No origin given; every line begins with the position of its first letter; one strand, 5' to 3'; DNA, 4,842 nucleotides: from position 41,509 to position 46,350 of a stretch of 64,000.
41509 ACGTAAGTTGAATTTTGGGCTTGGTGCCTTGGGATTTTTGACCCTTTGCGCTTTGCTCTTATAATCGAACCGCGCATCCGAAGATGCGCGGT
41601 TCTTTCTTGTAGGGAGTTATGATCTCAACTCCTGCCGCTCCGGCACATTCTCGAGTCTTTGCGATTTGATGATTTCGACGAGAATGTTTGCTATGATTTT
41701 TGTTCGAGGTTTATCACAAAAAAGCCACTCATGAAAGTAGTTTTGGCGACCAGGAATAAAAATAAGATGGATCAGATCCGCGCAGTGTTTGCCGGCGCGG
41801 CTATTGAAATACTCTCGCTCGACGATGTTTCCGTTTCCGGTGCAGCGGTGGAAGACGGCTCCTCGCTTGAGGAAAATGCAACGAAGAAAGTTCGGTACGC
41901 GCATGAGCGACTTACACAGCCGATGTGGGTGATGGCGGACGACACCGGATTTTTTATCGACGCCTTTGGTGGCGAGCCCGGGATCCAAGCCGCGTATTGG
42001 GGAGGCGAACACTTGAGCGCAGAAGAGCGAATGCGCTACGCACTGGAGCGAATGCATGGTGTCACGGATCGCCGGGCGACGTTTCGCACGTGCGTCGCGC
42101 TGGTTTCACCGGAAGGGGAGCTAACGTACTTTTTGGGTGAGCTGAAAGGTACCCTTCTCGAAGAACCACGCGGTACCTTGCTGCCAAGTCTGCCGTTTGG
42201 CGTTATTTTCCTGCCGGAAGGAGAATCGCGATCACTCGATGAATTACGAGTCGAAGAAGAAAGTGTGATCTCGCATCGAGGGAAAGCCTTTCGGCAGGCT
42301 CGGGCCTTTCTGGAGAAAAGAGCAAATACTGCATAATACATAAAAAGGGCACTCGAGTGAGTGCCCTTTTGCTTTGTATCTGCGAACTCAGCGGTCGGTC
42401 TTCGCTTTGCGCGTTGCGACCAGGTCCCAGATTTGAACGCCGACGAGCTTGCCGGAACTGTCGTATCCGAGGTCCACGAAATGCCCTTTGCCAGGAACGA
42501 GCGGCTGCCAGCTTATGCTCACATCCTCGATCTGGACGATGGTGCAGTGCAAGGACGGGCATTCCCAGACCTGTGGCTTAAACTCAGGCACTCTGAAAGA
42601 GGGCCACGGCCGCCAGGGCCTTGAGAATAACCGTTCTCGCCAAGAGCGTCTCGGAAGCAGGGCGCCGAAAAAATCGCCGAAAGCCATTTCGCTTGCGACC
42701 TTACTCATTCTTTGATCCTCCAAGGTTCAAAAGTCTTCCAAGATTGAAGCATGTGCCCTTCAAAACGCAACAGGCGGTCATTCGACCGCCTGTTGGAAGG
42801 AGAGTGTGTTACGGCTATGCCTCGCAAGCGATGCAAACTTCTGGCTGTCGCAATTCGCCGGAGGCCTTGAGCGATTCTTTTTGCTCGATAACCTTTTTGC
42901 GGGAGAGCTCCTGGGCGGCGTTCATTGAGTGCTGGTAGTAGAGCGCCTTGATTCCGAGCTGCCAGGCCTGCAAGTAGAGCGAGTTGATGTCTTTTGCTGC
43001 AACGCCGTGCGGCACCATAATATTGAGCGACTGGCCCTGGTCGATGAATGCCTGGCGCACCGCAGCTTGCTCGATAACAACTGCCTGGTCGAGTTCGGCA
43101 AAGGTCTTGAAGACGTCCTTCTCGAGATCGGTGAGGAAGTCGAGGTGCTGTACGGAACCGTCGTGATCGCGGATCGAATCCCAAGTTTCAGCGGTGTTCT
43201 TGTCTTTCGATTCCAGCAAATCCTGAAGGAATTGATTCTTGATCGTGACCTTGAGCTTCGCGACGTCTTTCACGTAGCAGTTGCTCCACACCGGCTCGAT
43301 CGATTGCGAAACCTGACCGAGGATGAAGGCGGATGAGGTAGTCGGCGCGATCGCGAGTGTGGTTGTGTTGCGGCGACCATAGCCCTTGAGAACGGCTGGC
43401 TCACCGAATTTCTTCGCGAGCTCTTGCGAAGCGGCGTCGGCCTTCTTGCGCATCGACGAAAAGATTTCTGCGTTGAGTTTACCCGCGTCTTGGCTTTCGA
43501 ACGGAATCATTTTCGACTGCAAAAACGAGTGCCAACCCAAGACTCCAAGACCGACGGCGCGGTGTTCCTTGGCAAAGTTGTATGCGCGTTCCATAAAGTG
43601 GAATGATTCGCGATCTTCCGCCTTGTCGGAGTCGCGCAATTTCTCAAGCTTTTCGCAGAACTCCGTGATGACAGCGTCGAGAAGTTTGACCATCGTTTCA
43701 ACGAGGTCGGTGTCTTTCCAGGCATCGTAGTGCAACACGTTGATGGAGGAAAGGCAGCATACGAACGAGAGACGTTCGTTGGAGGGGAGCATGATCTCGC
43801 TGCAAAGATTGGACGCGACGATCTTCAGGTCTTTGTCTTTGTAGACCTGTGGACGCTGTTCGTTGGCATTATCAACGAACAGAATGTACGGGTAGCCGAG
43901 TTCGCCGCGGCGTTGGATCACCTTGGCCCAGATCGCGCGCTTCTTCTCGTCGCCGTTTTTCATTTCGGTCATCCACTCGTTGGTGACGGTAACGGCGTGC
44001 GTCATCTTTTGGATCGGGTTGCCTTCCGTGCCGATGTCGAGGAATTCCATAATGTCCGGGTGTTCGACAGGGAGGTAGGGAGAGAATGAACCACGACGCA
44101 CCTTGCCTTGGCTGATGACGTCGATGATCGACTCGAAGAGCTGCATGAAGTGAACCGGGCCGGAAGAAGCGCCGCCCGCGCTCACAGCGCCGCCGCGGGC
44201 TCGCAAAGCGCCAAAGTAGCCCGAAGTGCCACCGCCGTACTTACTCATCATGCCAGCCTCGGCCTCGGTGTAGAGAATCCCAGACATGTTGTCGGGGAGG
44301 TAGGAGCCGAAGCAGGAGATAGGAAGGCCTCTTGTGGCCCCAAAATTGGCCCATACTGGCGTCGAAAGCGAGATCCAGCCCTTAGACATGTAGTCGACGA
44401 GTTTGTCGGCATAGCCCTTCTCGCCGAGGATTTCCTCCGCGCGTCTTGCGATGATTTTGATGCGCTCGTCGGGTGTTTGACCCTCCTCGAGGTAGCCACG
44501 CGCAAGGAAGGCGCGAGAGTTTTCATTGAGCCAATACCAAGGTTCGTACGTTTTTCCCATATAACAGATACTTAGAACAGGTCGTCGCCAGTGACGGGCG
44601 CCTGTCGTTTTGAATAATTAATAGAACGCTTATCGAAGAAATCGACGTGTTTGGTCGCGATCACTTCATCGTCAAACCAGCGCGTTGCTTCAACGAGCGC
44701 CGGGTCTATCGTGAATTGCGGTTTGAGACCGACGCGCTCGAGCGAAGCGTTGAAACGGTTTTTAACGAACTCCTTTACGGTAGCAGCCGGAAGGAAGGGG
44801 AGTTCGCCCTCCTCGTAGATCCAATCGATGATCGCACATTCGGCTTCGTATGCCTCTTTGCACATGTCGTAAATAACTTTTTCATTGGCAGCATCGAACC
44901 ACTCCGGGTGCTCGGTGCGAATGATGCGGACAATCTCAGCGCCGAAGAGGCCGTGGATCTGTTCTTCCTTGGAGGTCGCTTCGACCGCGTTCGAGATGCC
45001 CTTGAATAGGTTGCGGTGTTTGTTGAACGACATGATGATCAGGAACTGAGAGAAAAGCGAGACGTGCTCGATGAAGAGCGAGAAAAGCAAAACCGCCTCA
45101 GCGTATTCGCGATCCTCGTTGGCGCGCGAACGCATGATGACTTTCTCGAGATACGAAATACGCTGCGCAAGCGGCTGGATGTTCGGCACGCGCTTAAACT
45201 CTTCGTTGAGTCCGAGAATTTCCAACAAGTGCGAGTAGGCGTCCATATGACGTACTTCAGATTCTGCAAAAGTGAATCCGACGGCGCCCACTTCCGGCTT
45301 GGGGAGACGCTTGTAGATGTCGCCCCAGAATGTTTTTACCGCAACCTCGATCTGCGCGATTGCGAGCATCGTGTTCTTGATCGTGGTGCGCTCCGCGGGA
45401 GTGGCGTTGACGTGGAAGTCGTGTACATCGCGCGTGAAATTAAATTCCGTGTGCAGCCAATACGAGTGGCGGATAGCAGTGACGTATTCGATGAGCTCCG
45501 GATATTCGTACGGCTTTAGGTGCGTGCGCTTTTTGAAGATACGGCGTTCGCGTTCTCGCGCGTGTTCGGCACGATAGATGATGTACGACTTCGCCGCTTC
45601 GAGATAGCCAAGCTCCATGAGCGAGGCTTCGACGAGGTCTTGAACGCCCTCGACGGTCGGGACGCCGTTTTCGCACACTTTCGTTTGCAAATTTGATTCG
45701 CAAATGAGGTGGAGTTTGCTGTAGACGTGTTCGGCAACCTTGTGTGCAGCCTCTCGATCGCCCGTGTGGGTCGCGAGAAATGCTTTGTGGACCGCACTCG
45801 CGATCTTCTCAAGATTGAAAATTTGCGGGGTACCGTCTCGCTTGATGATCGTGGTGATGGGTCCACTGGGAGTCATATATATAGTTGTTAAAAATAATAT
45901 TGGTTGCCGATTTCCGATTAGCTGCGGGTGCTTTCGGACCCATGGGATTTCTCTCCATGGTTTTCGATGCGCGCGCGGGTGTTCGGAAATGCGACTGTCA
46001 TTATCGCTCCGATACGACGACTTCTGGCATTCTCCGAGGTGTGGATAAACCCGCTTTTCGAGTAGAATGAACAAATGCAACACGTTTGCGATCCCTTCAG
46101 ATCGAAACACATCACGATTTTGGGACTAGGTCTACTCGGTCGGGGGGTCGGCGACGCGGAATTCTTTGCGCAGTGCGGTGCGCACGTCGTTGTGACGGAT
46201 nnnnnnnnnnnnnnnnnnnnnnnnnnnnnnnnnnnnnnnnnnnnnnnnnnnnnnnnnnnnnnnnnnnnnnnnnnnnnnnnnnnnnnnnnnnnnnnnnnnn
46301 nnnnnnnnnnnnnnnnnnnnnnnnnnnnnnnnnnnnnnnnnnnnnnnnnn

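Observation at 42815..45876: Class I RNR operon with the ATP-cone on the beta (radical-generating) subunit and a cone-less alpha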

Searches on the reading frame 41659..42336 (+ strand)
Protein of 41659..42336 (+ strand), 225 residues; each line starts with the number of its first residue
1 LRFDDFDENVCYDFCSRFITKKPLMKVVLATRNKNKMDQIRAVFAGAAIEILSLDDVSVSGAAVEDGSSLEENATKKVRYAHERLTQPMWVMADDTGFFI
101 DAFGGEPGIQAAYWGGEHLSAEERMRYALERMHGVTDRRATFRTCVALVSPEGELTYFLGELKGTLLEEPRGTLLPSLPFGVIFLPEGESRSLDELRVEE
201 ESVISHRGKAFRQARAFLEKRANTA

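Call 15: search_protein_families(library=pfam, proteins=[window:41659-42336:+], max_evalue=0.001)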
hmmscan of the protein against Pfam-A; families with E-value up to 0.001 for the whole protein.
window:41659-42336:+ (225 aa): 1 family
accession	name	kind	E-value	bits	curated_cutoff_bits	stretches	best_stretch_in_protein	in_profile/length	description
PF01725.21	Ham1p_like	-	4.1e-44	151.1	22.5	1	27-216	1-185/186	Ham1 family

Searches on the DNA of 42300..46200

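Call 37: search_rna_families(source=window, start=42300, end=46200, threshold=evalue, max_evalue=1)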
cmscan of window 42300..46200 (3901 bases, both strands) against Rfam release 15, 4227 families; matches with E-value up to 1: 2.
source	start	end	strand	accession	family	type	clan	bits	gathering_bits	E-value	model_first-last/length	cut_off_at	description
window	42343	42370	-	RF02066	STnc320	Gene; sRNA;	-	24.1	50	0.23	20-47/55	no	Salmonella enterica sRNA STnc320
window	42326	42374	+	RF02066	STnc320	Gene; sRNA;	-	22.2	50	0.66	1-55/55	no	Salmonella enterica sRNA STnc320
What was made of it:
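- Tried and rejected: A riboswitch or other known RNA in 42300-46200: only sub-threshold STnc320 matches on the terminator-like hairpin (call 37).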

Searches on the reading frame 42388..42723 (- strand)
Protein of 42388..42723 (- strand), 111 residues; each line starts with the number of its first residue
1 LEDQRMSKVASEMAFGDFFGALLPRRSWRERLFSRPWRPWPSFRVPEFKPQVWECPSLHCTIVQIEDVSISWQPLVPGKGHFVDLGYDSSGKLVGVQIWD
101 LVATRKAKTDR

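Call 15: search_protein_families(library=pfam, proteins=[window:42388-42723:-], max_evalue=0.001)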
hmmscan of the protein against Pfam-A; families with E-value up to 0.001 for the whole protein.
window:42388-42723:- (111 aa): 0 families
